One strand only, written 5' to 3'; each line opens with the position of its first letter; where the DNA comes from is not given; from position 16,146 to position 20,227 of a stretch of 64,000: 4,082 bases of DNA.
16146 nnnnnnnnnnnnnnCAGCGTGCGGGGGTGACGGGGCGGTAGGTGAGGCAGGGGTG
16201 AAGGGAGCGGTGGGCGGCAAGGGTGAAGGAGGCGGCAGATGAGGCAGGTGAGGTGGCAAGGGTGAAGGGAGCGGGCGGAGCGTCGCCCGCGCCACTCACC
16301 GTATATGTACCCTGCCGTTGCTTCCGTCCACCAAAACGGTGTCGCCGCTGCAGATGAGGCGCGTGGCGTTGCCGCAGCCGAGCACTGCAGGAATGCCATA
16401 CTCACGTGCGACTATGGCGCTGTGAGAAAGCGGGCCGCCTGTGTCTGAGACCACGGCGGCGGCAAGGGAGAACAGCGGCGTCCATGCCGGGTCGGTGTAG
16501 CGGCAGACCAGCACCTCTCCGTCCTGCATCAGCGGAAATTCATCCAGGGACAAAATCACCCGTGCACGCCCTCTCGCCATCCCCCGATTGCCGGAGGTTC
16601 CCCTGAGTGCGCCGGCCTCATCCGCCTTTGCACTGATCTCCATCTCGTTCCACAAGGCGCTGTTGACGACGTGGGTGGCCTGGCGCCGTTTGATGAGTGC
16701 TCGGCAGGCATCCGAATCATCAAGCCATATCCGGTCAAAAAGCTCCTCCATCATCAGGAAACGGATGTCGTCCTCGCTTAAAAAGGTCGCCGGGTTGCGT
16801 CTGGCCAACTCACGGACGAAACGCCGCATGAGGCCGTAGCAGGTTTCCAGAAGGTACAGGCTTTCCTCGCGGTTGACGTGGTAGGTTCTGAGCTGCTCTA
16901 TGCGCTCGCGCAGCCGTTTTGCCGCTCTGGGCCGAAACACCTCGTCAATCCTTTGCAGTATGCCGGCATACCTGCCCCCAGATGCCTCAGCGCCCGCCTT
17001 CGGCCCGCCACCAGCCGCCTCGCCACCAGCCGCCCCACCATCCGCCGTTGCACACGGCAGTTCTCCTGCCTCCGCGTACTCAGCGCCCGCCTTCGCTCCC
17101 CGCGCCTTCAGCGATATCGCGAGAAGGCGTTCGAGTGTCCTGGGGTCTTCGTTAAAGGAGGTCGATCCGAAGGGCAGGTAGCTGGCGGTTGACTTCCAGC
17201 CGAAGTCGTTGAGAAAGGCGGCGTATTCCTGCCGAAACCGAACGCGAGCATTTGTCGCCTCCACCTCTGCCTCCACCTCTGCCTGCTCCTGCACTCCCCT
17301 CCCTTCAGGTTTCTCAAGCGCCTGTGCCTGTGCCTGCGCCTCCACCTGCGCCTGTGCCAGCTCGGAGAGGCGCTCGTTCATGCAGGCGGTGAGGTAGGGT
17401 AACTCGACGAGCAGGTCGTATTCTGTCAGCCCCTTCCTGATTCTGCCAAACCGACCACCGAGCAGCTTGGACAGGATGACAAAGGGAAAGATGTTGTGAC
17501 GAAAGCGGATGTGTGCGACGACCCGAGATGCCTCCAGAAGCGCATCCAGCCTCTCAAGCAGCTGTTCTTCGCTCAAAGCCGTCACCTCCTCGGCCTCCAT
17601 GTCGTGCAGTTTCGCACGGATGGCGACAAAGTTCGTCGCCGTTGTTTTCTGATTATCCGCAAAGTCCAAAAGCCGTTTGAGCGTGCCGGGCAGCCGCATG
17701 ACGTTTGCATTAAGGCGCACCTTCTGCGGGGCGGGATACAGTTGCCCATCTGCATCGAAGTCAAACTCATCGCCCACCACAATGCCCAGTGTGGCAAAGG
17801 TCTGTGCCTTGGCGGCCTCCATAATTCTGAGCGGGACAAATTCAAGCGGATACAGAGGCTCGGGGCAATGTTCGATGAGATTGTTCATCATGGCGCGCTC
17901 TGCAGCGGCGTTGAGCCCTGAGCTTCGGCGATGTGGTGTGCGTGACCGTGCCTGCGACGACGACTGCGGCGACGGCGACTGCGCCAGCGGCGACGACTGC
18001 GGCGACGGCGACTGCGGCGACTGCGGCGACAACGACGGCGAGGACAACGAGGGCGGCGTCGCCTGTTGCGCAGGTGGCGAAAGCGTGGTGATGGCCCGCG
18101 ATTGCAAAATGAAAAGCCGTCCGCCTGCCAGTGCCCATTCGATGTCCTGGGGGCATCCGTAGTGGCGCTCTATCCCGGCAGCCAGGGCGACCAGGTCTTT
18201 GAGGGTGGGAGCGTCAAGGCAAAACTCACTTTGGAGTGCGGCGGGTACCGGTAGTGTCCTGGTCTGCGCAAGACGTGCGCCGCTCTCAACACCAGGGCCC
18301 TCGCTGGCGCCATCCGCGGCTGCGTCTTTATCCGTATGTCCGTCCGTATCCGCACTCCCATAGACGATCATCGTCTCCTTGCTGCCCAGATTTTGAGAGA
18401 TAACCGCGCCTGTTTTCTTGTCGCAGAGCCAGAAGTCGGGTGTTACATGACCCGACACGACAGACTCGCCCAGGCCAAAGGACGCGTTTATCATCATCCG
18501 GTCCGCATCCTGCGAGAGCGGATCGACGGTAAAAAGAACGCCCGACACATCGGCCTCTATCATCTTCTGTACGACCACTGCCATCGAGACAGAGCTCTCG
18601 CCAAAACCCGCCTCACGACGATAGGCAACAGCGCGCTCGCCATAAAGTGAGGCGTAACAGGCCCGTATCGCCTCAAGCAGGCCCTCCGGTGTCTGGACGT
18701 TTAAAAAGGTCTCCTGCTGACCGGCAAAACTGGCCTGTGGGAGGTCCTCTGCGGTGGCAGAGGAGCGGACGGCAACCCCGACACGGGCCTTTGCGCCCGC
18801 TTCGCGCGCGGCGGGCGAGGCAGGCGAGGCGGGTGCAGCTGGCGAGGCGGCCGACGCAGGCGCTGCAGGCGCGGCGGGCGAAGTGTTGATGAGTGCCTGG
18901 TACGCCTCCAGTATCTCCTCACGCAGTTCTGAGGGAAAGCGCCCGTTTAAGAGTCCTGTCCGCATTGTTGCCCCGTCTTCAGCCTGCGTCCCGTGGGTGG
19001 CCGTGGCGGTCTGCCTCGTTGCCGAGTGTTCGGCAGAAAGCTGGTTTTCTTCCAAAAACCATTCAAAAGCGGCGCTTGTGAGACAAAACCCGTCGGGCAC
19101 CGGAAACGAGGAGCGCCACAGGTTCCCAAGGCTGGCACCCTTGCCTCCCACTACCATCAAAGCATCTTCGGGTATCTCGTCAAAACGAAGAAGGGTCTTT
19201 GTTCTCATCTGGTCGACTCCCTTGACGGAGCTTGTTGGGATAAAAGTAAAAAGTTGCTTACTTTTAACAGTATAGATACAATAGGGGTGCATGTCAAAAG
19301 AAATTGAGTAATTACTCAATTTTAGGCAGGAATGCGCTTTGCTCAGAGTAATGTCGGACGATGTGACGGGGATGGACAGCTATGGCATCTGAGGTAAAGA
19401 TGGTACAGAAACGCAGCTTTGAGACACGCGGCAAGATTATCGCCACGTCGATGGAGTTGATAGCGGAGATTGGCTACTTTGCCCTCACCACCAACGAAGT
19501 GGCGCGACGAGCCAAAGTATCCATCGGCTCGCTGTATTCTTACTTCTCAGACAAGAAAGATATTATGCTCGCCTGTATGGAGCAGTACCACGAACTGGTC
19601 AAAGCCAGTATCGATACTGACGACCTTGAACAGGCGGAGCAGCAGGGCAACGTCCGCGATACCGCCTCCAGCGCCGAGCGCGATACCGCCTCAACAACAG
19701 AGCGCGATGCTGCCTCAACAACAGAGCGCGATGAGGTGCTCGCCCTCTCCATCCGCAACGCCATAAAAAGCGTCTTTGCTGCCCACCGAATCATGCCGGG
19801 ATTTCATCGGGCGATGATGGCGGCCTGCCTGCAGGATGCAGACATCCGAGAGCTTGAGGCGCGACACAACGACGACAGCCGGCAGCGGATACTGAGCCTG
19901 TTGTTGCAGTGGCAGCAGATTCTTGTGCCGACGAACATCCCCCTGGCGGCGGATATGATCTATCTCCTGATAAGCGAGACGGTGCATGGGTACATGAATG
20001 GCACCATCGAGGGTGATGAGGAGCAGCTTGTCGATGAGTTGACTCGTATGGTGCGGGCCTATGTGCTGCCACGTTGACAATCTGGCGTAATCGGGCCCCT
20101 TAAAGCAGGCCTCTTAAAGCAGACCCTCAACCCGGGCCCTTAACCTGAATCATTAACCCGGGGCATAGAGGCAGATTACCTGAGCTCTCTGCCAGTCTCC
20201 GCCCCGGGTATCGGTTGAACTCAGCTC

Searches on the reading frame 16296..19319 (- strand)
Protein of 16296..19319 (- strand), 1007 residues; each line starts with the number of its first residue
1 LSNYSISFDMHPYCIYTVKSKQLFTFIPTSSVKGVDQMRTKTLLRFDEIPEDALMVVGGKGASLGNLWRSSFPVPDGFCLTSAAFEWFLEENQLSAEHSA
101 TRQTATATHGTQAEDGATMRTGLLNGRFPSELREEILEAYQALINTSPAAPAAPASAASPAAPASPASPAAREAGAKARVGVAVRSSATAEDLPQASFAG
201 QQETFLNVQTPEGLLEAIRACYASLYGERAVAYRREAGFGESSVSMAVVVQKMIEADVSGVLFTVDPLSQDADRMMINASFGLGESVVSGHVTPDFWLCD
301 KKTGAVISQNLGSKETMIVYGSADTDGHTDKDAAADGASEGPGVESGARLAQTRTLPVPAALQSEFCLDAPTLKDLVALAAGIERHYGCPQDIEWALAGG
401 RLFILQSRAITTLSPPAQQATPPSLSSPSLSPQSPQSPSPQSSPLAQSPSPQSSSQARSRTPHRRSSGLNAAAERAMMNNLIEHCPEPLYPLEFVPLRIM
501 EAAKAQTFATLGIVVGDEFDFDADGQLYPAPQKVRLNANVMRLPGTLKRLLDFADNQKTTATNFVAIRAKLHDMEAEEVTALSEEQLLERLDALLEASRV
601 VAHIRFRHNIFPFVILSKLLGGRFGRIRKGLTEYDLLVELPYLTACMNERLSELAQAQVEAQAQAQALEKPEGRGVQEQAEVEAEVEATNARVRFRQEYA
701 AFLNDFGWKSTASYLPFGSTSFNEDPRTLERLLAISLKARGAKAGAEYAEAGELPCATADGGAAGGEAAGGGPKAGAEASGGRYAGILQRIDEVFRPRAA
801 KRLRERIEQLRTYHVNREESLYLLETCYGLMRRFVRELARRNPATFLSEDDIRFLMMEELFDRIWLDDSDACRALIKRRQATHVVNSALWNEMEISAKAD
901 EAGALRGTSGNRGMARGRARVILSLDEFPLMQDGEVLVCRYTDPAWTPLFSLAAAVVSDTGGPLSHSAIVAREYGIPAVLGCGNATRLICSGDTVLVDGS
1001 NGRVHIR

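Call 47: search_protein_families(library=pfam, proteins=[window:16296-19319:-], max_evalue=0.00001)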
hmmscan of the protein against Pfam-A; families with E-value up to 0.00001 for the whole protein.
window:16296-19319:- (1007 aa): 2 families
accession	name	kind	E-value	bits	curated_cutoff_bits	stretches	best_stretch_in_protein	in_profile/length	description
PF01326.24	PPDK_N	-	4.4e-90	302.7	27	1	56-420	3-319/328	Pyruvate phosphate dikinase, AMP/ATP-binding domain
PF00391.29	PEP-utilizers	-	1e-25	89.5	23.1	1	932-1002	2-72/72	PEP-utilising enzyme, mobile domain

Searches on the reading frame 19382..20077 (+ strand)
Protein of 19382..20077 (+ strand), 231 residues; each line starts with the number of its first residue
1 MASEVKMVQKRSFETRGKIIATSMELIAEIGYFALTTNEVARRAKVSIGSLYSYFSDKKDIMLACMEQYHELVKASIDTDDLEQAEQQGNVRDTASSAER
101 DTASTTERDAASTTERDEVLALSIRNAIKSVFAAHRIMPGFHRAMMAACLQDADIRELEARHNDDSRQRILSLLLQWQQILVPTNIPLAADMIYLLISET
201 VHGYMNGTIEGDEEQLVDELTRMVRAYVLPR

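Call 47: search_protein_families(library=pfam, proteins=[window:19382-20077:+], max_evalue=0.00001)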
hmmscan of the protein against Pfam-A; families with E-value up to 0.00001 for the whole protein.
window:19382-20077:+ (231 aa): 2 families
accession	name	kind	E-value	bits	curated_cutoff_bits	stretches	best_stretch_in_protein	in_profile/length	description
PF00440.29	TetR_N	-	1.5e-13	50.8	24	1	19-65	1-47/47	Bacterial regulatory proteins, tetR family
PF17918.6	TetR_C_15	-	1.3e-08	35.8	26.8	1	120-227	2-107/108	Tetracyclin repressor-like, C-terminal domain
